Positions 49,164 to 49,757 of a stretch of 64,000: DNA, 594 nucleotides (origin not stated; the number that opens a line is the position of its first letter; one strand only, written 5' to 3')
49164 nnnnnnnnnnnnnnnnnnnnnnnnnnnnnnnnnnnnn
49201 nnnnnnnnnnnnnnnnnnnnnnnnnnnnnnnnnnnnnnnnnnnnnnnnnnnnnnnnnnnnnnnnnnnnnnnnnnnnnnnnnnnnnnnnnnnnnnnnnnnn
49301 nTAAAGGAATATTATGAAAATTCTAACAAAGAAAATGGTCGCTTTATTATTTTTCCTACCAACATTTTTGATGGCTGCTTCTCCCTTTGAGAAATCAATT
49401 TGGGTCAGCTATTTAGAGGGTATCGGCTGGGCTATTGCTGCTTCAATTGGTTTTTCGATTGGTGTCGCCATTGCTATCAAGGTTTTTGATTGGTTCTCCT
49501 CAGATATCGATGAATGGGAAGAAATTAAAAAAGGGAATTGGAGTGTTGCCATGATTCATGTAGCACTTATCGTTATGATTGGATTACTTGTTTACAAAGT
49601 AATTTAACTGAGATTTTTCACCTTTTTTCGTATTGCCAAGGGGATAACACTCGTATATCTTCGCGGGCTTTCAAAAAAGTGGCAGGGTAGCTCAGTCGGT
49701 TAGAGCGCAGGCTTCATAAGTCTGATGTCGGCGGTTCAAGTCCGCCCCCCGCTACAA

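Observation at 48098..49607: Tandemly duplicated two-gene cassette next to a tRNA: a diverging secreted protein paired with a highly conserved DUF350-like membrane protein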

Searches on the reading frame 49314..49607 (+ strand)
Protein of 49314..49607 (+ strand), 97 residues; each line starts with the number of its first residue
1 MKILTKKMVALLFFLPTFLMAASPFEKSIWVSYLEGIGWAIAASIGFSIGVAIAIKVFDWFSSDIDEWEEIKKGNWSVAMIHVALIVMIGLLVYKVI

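Call 3: search_protein_families(library=pfam, proteins=[window:49314-49607:+], max_evalue=1)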
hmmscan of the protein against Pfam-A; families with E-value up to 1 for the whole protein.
window:49314-49607:+ (97 aa): 2 families
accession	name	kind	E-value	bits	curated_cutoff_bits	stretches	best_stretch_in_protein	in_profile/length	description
PF03994.20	DUF350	-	4.2e-06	27.3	26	1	21-96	57-132/133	Domain of Unknown Function (DUF350)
PF15420.11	Abhydrolase_9_N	-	0.096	13.1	27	1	33-94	11-69/208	Alpha/beta-hydrolase family N-terminus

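Call 10: find_homologous_proteins(query=window:49314-49607:+)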
Query window:49314-49607:+ (97 aa): 595 proteins with E <= 0.001 among 596 candidates; the best 120 are listed.
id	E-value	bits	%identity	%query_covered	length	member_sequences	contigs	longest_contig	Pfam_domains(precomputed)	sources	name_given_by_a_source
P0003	2.5e-43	164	84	95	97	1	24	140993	-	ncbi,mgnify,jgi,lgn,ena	mgnify:CR=1 FL=1|jgi:hypothetical protein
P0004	1.8e-38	149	100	74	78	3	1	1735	-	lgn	-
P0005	7.0e-35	137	82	89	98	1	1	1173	-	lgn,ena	-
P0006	9.8e-35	137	73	92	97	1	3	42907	PF03994.21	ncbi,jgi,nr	ncbi:MAG: DUF350 domain-containing protein [Candidatus Marinimicrobia bacterium]|nr:DUF350 domain-co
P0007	1.1e-34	136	78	86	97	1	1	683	PF03994.21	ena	-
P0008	1.8e-34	136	67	98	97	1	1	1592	PF03994.21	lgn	-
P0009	2.2e-34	135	70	100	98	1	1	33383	PF03994.21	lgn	-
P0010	2.3e-34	135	77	86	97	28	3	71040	PF03994.21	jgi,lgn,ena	-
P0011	2.8e-34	135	73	89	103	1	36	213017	PF03994.21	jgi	jgi:magnesium-transporting ATPase (P-type)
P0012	3.4e-34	135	70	100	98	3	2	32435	PF03994.21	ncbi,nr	ncbi:MAG: DUF350 domain-containing protein [Lentisphaeria bacterium]|nr:DUF350 domain-containing pro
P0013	3.5e-34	135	67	97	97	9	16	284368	PF03994.21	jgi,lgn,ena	-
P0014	3.6e-34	135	73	89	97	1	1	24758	PF03994.21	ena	-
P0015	3.9e-34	135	73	89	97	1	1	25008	PF03994.21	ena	-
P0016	4.0e-34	135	73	89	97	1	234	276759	PF03994.21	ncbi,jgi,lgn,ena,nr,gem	ncbi:MAG: DUF350 domain-containing protein [Candidatus Marinimicrobia bacterium]|nr:DUF350 domain-co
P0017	5.0e-34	134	70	97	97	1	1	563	PF03994.21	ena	-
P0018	5.5e-34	134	72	89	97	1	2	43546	PF03994.21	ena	-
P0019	5.8e-34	134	86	77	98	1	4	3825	-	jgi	-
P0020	6.2e-34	134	74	89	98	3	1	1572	PF03994.21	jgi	jgi:hypothetical protein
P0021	6.5e-34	134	73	89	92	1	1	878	PF03994.21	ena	-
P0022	6.5e-34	134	68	98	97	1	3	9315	PF03994.21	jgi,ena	-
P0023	7.3e-34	134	72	89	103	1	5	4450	PF03994.21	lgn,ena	-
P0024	7.7e-34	134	72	89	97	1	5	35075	PF03994.21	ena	-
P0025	1.0e-33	133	72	91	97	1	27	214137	PF03994.21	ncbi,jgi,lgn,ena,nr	ncbi:MAG: DUF350 domain-containing protein [Candidatus Marinimicrobia bacterium]|nr:DUF350 domain-co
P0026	1.0e-33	133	72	89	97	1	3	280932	PF03994.21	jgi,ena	-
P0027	1.2e-33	133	71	91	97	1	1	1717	PF03994.21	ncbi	-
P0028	1.3e-33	133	81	79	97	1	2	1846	PF03994.21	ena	-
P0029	1.3e-33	133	65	98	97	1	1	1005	PF03994.21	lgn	-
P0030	1.7e-33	133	72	89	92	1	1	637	PF03994.21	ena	-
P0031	1.7e-33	133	66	98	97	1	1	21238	PF03994.21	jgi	-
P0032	1.8e-33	133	71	90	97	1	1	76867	PF03994.21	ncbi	-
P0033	1.8e-33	133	70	89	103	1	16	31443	PF03994.21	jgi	jgi:hypothetical protein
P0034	1.9e-33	132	71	97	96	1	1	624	PF03994.21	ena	-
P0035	2.1e-33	132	74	89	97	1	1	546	PF03994.21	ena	-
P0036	2.1e-33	132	72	93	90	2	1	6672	PF03994.21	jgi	-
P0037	2.1e-33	132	72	89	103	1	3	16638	PF03994.21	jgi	jgi:magnesium-transporting ATPase (P-type)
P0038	2.5e-33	132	70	89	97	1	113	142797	PF03994.21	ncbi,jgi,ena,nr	ncbi:MAG: DUF350 domain-containing protein [Candidatus Marinimicrobia bacterium]|nr:DUF350 domain-co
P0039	2.6e-33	132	71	89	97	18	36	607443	PF03994.21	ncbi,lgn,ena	-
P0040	2.6e-33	132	66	98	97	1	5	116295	PF03994.21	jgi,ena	-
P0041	3.0e-33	132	72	89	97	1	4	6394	PF03994.21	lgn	-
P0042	3.1e-33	132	73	89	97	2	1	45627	PF03994.21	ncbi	-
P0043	3.1e-33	132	72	97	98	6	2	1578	PF03994.21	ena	-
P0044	3.3e-33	132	79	79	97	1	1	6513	PF03994.21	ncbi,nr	ncbi:MAG: DUF350 domain-containing protein [Candidatus Marinimicrobia bacterium]|nr:DUF350 domain-co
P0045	3.6e-33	132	72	89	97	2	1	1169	PF03994.21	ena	-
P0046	4.9e-33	131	70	91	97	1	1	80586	PF03994.21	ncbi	-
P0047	5.7e-33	131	70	89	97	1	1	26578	PF03994.21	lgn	-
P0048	7.2e-33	131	70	89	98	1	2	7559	PF03994.21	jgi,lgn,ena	jgi:uncharacterized membrane protein YjfL (UPF0719 family)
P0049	1.1e-32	130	73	89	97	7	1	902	PF03994.21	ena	-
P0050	1.4e-32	130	66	89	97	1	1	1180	PF03994.21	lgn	-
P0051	1.4e-32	130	70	89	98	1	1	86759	PF03994.21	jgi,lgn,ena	-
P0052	2.3e-32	129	71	89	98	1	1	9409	PF03994.21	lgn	-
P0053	3.2e-32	129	67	90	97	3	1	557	PF03994.21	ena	-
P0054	4.3e-32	128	72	89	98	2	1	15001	PF03994.21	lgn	-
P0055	6.6e-32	128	70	89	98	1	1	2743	PF03994.21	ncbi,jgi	-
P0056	6.9e-32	127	72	97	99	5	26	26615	PF03994.21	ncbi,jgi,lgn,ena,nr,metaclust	ncbi:MAG TPA: hypothetical protein DHU63_06270 [Candidatus Marinimicrobia bacterium]|nr:MAG: hypothe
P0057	7.6e-30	121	84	75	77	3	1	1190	PF03994.21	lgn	-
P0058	3.2e-29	119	82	77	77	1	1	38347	PF03994.21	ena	-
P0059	3.6e-29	119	82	77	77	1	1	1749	PF03994.21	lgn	-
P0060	3.3e-28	116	79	75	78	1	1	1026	PF03994.21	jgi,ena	-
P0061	6.5e-27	112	78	69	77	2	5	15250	PF03994.21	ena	-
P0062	7.7e-27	111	83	68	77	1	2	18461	PF03994.21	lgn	-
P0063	2.5e-25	106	71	77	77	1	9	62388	PF03994.21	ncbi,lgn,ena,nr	ncbi:MAG: DUF350 domain-containing protein [Candidatus Marinimicrobia bacterium]|nr:DUF350 domain-co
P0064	1.3e-24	104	70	77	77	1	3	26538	PF03994.21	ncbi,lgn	-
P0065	1.4e-24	104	70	77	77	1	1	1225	PF03994.21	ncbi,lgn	-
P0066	1.4e-24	104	68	77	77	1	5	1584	PF03994.21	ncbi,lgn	-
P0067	1.7e-24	104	70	77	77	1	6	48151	PF03994.21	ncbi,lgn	ncbi:MAG: DUF350 domain-containing protein [Fidelibacterota bacterium]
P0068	2.3e-24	103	68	77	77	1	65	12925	PF03994.21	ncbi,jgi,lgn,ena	jgi:uncharacterized membrane protein YjfL (UPF0719 family)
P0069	2.6e-24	103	68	77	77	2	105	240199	PF03994.21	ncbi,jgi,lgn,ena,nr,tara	ncbi:MAG: DUF350 domain-containing protein [Candidatus Marinimicrobia bacterium]|jgi:uncharacterized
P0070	3.2e-24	103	67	77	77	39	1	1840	PF03994.21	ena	-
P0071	4.6e-24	102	67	77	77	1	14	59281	PF03994.21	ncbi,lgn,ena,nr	ncbi:MAG: DUF350 domain-containing protein [Candidatus Marinimicrobia bacterium]|nr:DUF350 domain-co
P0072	5.3e-24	102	67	77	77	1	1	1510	PF03994.21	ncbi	-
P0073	5.5e-24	102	68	77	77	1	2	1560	PF03994.21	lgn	-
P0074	6.1e-24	102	67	77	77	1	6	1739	PF03994.21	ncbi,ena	-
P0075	6.2e-24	102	64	77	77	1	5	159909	PF03994.21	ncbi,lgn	ncbi:MAG: DUF350 domain-containing protein [Fidelibacterota bacterium]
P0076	6.7e-24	102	77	67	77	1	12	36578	PF03994.21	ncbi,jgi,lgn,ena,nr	ncbi:MAG: DUF350 domain-containing protein [Candidatus Marinimicrobia bacterium]|nr:DUF350 domain-co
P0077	7.0e-24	102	77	67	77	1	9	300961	PF03994.21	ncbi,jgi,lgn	jgi:uncharacterized membrane protein YjfL (UPF0719 family)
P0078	7.6e-24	102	71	77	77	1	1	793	PF03994.21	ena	-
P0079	8.3e-24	102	70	77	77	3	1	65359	PF03994.21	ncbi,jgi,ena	-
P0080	1.0e-23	101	67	77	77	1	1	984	PF03994.21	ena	-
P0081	1.1e-23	101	67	77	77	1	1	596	PF03994.21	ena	-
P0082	1.3e-23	101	75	67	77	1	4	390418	PF03994.21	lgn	-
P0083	1.3e-23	101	74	68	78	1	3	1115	PF03994.21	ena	-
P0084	1.8e-23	100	75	69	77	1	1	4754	PF03994.21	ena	-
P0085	1.9e-23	100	67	77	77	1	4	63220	PF03994.21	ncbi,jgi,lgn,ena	-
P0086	2.2e-23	100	72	67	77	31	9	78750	PF03994.21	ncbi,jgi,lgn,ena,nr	ncbi:MAG: hypothetical protein COT43_11020 [Candidatus Marinimicrobia bacterium CG08_land_8_20_14_0_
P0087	2.2e-23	100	74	67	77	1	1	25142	PF03994.21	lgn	-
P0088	2.3e-23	100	72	67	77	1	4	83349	PF03994.21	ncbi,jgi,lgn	-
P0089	2.7e-23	100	74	68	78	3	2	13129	PF03994.21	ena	-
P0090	3.0e-23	100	74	68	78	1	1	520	PF03994.21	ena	-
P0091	3.5e-23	100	64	72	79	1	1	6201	PF03994.21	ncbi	-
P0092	3.8e-23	99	74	67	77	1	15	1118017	PF03994.21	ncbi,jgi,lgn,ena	-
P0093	4.3e-23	99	73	68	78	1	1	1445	PF03994.21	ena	-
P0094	5.3e-23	99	70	77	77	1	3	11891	PF03994.21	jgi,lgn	jgi:hypothetical protein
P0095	6.0e-23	99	74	68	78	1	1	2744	PF03994.21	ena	-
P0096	6.1e-23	99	64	77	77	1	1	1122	PF03994.21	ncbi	-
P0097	6.1e-23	99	61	80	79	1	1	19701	PF03994.21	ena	-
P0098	6.1e-23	99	73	68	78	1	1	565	PF03994.21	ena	-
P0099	6.2e-23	99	68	68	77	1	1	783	PF03994.21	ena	-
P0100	6.3e-23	99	63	73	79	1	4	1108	PF03994.21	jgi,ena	-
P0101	7.8e-23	98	73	68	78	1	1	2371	PF03994.21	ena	-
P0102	7.8e-23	98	76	65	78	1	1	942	PF03994.21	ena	-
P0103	8.1e-23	98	64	77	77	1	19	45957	PF03994.21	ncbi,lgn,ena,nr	ncbi:MAG: DUF350 domain-containing protein [Candidatus Marinimicrobia bacterium]|nr:DUF350 domain-co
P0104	8.4e-23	98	73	68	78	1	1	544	PF03994.21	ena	-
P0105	8.5e-23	98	67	68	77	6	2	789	PF03994.21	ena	-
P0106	8.5e-23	98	72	67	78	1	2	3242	PF03994.21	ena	-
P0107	8.9e-23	98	62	73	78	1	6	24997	PF03994.21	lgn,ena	-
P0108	8.9e-23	98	72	67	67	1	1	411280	PF03994.21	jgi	jgi:uncharacterized membrane protein YjfL (UPF0719 family)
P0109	9.1e-23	98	64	77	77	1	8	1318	PF03994.21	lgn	-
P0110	9.9e-23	98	70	69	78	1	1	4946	PF03994.21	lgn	-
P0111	1.0e-22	98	65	77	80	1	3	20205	PF03994.21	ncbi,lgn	ncbi:MAG: DUF350 domain-containing protein [Fidelibacterota bacterium]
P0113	1.1e-22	98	71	68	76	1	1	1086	PF03994.21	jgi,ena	-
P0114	1.1e-22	98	66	72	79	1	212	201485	PF03994.21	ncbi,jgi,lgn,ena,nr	ncbi:MAG: DUF350 domain-containing protein [Candidatus Marinimicrobia bacterium]|jgi:uncharacterized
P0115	1.2e-22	98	71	67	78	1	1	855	PF03994.21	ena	-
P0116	1.2e-22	98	70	68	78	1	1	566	PF03994.21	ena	-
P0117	1.2e-22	98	62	77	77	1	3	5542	PF03994.21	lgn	-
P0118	1.3e-22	98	67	68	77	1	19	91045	PF03994.21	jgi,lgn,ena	jgi:uncharacterized membrane protein YjfL (UPF0719 family)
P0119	1.3e-22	98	67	68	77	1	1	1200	PF03994.21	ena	-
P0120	1.4e-22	98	66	72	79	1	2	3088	PF03994.21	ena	-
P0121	1.6e-22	97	73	68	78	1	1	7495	PF03994.21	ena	-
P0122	1.7e-22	97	69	67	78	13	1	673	PF03994.21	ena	-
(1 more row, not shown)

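Call 12: find_related_loci(query=A2, collection=genome_contigs, flank=6000)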
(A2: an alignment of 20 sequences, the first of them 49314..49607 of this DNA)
Query A2 (97 aa) in genome_contigs; peptide patterns used: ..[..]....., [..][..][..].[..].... (x = any residue, [..] = any of these).
341 stretches matched a pattern; 217 encode a relative of the query (tblastn E <= 1e-3); the best 80 are kept; 80 distinct loci.
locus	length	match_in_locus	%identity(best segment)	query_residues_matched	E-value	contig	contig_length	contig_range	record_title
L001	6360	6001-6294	69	2-97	6e-40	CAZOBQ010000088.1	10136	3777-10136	MAG TPA_asm: uncultured Lentisphaeria bacterium isolate binchicken_co28_69 genome assembly, contig: NODE_4259_length_101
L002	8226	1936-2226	70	1-97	8e-39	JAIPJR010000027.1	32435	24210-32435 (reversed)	MAG: Candidatus Neomarinimicrobiota bacterium isolate Tobar14m-G40 Tobar14m-C823, whole genome shotgun sequence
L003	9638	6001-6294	66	2-97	1e-38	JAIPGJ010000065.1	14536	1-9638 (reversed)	MAG: Candidatus Neomarinimicrobiota bacterium isolate Tobar13.5m-G46 Tobar13-5m-C4770, whole genome shotgun sequence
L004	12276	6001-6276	75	11-97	3e-38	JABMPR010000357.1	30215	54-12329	MAG: bacterium isolate bin.398 k141_7191607, whole genome shotgun sequence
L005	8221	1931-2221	69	1-97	2e-38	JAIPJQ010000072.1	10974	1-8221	MAG: Candidatus Neomarinimicrobiota bacterium isolate Tobar14m-G39 Tobar14m-C3719, whole genome shotgun sequence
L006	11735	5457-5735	72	10-97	3e-38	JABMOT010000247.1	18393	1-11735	MAG: Candidatus Neomarinimicrobiota bacterium isolate bin.509 k141_5390782, whole genome shotgun sequence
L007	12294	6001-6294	66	2-97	6e-38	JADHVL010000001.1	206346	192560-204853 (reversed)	MAG: Candidatus Neomarinimicrobiota bacterium isolate BS150m-G71 BS307-150m-sub-C2, whole genome shotgun sequence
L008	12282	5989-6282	66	2-97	6e-38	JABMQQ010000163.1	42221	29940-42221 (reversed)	MAG: Candidatus Neomarinimicrobiota bacterium isolate bin.62 k141_4817309, whole genome shotgun sequence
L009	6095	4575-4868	69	4-97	6e-38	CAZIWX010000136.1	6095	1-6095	MAG TPA_asm: uncultured Lentisphaeria bacterium isolate binchicken_co172_181 genome assembly, contig: NODE_12701_length_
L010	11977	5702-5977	73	11-97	8e-38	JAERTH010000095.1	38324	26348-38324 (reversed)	MAG: Candidatus Neomarinimicrobiota bacterium isolate BH27 c_000000004431, whole genome shotgun sequence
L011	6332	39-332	66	2-97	6e-38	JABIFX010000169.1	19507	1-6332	MAG: Candidatus Neomarinimicrobiota bacterium isolate SI053_bin30 k141_379062, whole genome shotgun sequence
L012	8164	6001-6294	66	2-97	6e-38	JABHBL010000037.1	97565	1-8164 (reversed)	MAG: Candidatus Neomarinimicrobiota bacterium isolate SI036_bin79 k141_432761, whole genome shotgun sequence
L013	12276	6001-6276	71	11-97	2e-37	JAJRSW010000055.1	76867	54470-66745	MAG: Candidatus Neomarinimicrobiota bacterium isolate Dive96_bin1.149 k141_2454995, whole genome shotgun sequence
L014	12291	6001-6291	66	4-97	1e-37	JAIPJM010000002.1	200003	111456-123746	MAG: Candidatus Neomarinimicrobiota bacterium isolate Tobar14m-G35 Tobar14m-C22, whole genome shotgun sequence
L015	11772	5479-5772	65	2-97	1e-37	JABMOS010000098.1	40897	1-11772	MAG: Candidatus Neomarinimicrobiota bacterium isolate bin.81 k141_4602072, whole genome shotgun sequence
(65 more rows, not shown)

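Call 18: find_encoding_contigs(protein=P0010, flank=6000, max_places=3)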
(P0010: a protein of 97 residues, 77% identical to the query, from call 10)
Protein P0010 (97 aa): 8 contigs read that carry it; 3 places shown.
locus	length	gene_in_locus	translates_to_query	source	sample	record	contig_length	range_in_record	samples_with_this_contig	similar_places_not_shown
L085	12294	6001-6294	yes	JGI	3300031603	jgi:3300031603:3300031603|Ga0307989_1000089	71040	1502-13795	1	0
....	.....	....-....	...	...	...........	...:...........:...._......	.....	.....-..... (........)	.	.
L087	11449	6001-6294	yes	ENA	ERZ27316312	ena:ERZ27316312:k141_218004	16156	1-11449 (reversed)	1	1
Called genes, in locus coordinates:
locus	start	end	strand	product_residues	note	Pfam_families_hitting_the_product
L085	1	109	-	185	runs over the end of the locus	PF03594:BenE (weak), PF00860:Xan_ur_permease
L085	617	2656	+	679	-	PF01520:Amidase_3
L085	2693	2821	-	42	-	-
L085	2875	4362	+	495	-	PF02789:Peptidase_M17_N, PF00883:Peptidase_M17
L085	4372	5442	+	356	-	PF02504:FA_synthesis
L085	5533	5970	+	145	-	-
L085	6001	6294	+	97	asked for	PF03994:DUF350 (weak)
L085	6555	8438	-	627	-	PF00005:ABC_tran, PF00006:ATP-synt_ab (faint), PF02463:SMC_N (faint), PF13476:AAA_23 (faint), PF13555:AAA_29 (faint), PF12848:ABC_tran_Xtn, PF00005:ABC_tran, PF16326:ABC_tran_CTD (weak), +5 more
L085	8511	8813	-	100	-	PF01985:CRS1_YhbY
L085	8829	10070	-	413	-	PF07690:MFS_1 (weak)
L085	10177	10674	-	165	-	-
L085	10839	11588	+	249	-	PF21842:DUF6901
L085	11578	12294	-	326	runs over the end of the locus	PF27096:UvrC_M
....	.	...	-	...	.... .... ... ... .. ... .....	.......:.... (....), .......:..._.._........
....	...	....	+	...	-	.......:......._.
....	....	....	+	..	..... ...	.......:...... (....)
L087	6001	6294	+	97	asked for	PF03994:DUF350 (weak)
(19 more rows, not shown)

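Call 19: find_encoding_contigs(protein=P0019, flank=6000, max_places=3)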
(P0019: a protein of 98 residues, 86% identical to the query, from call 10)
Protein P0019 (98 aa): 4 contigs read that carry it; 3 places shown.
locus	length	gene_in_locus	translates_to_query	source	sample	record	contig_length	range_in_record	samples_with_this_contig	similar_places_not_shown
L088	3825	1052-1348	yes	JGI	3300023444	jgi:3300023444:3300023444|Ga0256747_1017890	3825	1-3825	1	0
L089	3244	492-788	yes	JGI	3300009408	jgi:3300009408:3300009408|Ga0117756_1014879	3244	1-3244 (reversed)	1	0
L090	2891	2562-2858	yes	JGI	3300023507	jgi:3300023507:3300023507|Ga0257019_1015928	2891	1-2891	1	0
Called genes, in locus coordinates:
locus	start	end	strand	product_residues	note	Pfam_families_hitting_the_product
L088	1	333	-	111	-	?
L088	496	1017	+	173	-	-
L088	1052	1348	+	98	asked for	-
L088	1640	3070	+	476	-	PF18962:Por_Secre_tail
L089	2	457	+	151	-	?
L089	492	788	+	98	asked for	-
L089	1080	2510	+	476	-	PF18962:Por_Secre_tail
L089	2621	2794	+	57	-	-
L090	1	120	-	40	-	?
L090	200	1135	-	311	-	PF03308:MeaB, PF00009:GTP_EFTU (faint), PF02492:cobW (faint)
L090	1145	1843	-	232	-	PF00027:cNMP_binding, PF12802:MarR_2 (faint), PF13545:HTH_Crp_2, PF00325:Crp, PF01047:MarR (weak)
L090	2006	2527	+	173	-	-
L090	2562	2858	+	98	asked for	-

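Call 20: find_encoding_contigs(protein=P0069, flank=8000, max_places=3)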
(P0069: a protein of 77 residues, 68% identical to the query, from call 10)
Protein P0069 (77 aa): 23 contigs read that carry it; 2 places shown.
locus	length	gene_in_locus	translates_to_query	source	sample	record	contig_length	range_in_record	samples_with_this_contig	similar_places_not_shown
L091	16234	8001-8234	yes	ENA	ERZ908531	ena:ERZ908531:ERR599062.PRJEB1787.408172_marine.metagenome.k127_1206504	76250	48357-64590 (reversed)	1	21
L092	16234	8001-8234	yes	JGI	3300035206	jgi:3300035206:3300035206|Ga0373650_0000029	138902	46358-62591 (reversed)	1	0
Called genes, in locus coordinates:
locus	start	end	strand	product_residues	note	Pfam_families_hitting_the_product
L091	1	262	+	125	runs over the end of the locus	PF00416:Ribosomal_S13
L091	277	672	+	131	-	PF00411:Ribosomal_S11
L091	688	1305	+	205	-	PF00163:Ribosomal_S4, PF01479:S4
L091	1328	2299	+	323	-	PF01193:RNA_pol_L, PF01000:RNA_pol_A_bac, PF01193:RNA_pol_L (weak), PF03118:RNA_pol_A_CTD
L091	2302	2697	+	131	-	PF01196:Ribosomal_L17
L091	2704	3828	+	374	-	PF02638:GHL10, PF14871:GHL6 (faint)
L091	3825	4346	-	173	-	-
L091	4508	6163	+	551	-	PF17391:Urocanase_N, PF01175:Urocanase, PF17392:Urocanase_C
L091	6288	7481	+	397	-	PF07969:Amidohydro_3 (weak), PF01979:Amidohydro_1, PF07969:Amidohydro_3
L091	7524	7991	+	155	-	-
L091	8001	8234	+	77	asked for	PF03994:DUF350 (weak)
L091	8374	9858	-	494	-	PF01940:DUF92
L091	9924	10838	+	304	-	PF01063:Aminotran_4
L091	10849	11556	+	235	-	PF19798:Sulfotransfer_5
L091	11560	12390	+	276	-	PF13489:Methyltransf_23 (weak), PF08241:Methyltransf_11 (weak), PF08242:Methyltransf_12 (weak), PF13649:Methyltransf_25 (faint)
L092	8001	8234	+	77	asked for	PF03994:DUF350 (weak)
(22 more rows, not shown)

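Call 31: search_protein_families(library=ncbifam, proteins=[window:49314-49607:+], max_evalue=1)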
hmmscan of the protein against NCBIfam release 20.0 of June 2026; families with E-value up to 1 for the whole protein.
window:49314-49607:+ (97 aa): 3 families
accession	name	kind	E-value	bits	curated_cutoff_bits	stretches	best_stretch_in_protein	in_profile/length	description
NF033740.0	MarP_fam_protase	equivalog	0.028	13.4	250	1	33-94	17-74/390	MarP family serine protease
NF003243.0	PRK04201.1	equivalog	0.032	13.5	252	1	41-97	37-91/266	zinc transporter ZupT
NF041560.1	T6SS_Burk_ExIF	subfamily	0.061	13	90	1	32-94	124-185/234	putative type VI secretion system effector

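Call 41: search_solved_structures(query=A2, max_evalue=10)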
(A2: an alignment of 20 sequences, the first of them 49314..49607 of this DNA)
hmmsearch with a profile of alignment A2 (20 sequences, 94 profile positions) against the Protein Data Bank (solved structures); distinct sequences matched with E-value up to 10: 0.

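Call 58: predict_structure(alignment_id=A2)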
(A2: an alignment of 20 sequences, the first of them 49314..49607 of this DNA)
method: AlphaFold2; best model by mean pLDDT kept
length: 97 residues; sequences in the alignment: 20
mean_pLDDT: 73.5   pTM: 0.39
mean pLDDT of the five models: 73.5, 70.7, 70.4, 68.0, 66.5
residues with pLDDT >= 90: 5; 70-90: 52; 50-70: 40; < 50: 0
segments of 3 or more residues with pLDDT < 50: none
pLDDT, mean of each block of 10 residues (from residue 1): 63 60 62 84 89 83 68 74 80 74
secondary structure, 60 per line:
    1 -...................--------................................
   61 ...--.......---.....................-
elements in order: H2-20 H29-63 H66-72 H76-96

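Call 60: search_protein_families(library=padloc, proteins=[window:49314-49607:+], max_evalue=0.1)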
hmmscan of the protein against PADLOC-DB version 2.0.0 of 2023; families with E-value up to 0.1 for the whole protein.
window:49314-49607:+ (97 aa): 0 families
